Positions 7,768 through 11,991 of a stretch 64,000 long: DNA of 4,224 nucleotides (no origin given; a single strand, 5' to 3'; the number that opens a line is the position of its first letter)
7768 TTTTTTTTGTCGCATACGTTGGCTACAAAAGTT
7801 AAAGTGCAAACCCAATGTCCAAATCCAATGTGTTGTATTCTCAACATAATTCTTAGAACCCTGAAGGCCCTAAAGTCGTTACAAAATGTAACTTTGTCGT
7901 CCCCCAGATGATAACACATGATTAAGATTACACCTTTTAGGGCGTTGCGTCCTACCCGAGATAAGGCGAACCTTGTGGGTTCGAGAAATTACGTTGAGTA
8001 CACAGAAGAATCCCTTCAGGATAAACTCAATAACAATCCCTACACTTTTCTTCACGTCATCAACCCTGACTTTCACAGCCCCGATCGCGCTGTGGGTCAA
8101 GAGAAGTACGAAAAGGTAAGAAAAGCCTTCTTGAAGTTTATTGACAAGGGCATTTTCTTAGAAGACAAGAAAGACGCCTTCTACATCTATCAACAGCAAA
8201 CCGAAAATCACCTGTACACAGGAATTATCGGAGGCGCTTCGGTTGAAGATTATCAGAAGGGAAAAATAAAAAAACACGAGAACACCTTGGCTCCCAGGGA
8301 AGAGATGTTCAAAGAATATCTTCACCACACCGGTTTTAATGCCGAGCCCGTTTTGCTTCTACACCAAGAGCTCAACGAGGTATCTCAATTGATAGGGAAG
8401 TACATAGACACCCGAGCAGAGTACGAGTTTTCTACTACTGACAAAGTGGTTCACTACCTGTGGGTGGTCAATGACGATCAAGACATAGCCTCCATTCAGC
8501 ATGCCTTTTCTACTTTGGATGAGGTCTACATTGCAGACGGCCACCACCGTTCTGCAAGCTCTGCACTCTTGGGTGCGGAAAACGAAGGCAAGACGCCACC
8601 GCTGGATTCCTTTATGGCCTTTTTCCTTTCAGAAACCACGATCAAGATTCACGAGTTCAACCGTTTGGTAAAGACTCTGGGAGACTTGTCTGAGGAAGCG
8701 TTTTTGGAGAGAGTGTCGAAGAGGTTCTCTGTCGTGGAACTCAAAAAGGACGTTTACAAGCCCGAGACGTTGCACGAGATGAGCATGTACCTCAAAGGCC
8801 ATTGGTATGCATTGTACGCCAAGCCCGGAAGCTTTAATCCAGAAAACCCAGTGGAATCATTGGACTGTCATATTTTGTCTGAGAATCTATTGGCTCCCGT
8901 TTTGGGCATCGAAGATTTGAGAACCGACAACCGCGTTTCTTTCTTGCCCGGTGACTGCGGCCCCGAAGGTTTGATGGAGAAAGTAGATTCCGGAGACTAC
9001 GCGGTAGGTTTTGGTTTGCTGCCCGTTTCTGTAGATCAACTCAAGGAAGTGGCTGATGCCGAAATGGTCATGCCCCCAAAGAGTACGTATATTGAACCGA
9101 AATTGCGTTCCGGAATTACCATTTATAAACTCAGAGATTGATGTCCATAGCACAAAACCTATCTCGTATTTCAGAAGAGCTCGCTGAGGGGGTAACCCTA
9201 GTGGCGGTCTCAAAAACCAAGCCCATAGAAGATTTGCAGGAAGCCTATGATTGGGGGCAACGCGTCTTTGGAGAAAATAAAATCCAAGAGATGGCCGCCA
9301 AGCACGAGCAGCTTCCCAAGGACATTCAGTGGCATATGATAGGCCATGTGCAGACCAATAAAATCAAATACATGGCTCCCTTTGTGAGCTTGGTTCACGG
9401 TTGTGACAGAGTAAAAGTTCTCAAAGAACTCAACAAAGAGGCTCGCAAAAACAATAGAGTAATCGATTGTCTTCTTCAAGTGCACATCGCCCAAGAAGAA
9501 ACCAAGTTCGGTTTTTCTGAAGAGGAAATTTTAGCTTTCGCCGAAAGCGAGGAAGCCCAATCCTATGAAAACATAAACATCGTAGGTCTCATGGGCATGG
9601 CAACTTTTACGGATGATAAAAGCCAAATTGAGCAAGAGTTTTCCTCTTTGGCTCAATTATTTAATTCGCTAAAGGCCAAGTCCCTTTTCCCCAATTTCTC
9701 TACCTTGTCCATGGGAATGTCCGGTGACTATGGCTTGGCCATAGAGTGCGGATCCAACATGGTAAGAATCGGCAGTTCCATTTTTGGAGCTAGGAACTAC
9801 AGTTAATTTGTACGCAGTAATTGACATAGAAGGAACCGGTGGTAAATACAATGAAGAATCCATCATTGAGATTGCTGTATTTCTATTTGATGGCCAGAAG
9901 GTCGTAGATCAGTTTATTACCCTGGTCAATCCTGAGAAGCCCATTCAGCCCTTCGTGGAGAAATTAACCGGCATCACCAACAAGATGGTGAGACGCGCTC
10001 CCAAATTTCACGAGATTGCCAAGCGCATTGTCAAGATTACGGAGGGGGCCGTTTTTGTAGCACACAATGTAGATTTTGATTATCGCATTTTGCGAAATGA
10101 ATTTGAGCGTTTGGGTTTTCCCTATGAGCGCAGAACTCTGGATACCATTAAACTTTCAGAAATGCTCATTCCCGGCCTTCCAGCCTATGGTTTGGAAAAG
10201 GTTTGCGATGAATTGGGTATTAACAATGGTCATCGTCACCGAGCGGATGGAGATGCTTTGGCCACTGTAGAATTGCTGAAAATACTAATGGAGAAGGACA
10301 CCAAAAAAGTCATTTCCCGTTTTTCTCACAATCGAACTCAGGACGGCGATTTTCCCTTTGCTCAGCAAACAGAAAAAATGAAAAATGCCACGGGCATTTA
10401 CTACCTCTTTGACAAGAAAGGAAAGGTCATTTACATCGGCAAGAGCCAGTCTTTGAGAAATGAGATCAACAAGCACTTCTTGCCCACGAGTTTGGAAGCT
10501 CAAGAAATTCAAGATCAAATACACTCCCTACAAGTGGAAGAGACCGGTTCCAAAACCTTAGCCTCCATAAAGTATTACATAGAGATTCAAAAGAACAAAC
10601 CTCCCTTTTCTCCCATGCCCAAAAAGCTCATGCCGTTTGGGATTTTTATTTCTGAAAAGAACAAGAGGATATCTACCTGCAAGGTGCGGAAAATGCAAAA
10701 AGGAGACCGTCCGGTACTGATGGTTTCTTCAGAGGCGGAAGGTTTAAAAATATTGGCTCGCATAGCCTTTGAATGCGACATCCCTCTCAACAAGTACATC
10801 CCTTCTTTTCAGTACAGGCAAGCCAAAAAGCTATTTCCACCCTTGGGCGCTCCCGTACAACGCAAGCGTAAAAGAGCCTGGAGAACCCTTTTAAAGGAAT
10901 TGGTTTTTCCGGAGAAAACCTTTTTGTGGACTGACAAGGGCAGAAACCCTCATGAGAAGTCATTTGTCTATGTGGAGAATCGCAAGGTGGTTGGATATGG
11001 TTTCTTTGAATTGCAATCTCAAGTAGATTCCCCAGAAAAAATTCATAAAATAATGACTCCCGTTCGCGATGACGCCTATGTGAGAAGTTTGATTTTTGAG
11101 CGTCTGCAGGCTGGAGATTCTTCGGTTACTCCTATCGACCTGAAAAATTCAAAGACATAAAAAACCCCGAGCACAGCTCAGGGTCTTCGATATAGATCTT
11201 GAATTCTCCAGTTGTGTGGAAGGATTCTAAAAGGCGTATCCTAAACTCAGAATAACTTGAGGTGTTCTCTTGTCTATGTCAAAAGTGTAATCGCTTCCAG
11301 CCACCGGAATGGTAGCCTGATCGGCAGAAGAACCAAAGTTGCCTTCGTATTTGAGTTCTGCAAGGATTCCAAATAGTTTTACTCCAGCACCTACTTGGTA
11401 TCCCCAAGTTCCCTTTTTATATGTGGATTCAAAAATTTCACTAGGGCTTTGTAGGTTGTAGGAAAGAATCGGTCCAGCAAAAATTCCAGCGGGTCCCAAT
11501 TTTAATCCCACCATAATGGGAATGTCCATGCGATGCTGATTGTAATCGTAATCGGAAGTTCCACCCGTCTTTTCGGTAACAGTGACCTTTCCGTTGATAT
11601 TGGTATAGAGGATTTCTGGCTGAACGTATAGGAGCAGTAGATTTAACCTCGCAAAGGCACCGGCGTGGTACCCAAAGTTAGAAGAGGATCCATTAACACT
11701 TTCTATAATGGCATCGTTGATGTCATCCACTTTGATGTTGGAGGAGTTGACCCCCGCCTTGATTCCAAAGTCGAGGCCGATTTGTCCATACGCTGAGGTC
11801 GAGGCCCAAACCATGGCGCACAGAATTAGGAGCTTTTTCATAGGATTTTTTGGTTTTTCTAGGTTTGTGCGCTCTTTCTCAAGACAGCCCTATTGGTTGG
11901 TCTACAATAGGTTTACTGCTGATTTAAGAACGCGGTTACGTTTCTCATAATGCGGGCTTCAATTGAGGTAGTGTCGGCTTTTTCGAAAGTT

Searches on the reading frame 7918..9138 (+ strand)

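Call 86: search_protein_families(library=pfam, proteins=[window:7918-9138:+], max_evalue=0.001)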
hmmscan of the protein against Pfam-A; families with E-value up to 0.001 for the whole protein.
window:7918-9138:+ (407 aa): 1 family
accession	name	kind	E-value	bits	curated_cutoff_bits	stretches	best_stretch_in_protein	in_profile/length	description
PF06245.16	DUF1015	-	2.7e-85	286.6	25.8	1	4-317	1-324/325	Protein of unknown function (DUF1015)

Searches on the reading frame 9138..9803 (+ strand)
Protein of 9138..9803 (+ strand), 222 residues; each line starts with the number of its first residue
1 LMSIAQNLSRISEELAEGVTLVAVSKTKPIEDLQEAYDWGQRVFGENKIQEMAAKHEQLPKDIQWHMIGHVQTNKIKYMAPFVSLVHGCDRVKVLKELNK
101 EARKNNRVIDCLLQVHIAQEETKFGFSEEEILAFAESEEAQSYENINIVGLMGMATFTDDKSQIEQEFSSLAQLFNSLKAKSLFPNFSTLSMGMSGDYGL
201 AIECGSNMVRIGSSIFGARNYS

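Call 87: search_protein_families(library=pfam, proteins=[window:9138-9803:+], max_evalue=0.001)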
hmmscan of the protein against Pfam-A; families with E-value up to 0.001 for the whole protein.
window:9138-9803:+ (222 aa): 1 family
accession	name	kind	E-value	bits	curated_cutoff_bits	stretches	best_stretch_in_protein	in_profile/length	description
PF01168.26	Ala_racemase_N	-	7.8e-22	78.5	24.1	1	3-219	5-219/220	Alanine racemase, N-terminal domain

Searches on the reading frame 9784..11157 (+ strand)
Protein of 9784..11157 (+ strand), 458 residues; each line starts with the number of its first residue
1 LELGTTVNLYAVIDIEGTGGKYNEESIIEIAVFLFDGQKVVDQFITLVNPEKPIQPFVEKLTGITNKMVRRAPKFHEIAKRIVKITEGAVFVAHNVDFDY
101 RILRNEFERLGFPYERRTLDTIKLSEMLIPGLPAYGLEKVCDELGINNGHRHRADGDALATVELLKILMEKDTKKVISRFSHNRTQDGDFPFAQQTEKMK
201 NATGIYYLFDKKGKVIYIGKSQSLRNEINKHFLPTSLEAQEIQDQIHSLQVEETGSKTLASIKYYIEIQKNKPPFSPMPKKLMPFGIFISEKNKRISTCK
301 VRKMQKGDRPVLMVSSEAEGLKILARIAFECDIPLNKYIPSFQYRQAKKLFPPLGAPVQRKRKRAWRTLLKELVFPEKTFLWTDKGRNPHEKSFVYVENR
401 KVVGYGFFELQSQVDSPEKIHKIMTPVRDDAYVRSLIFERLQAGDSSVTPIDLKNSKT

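Call 86: search_protein_families(library=pfam, proteins=[window:9784-11157:+], max_evalue=0.001)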
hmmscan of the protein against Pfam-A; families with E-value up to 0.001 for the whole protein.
window:9784-11157:+ (458 aa): 4 families
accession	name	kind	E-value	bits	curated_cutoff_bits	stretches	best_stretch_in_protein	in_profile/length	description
PF00929.31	RNase_T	-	1.4e-30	107.4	24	1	12-165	2-164/164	Exonuclease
PF21762.3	DEDDh_C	-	2.6e-05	24.9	27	1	86-165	105-185/188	DNA polymerase III subunit epsilon-like, C-terminal domain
PF01541.30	GIY-YIG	-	4.2e-05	24.2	22.6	1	204-240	3-39/78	GIY-YIG catalytic domain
PF13482.12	RNase_H_2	-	6.7e-05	23.3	22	1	13-159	3-127/165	RNase_H superfamily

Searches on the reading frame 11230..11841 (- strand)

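Call 87: search_protein_families(library=pfam, proteins=[window:11230-11841:-], max_evalue=0.001)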
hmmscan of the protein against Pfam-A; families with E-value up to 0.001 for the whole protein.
window:11230-11841:- (204 aa): 2 families
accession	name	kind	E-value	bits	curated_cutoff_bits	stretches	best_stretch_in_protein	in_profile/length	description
PF13568.12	OMP_b-brl_2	-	7.2e-14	52.7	27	1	21-172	7-173/175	Outer membrane protein beta-barrel domain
PF13505.12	OMP_b-brl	-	1.2e-07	32.5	28.7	1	6-156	2-138/175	Outer membrane protein beta-barrel domain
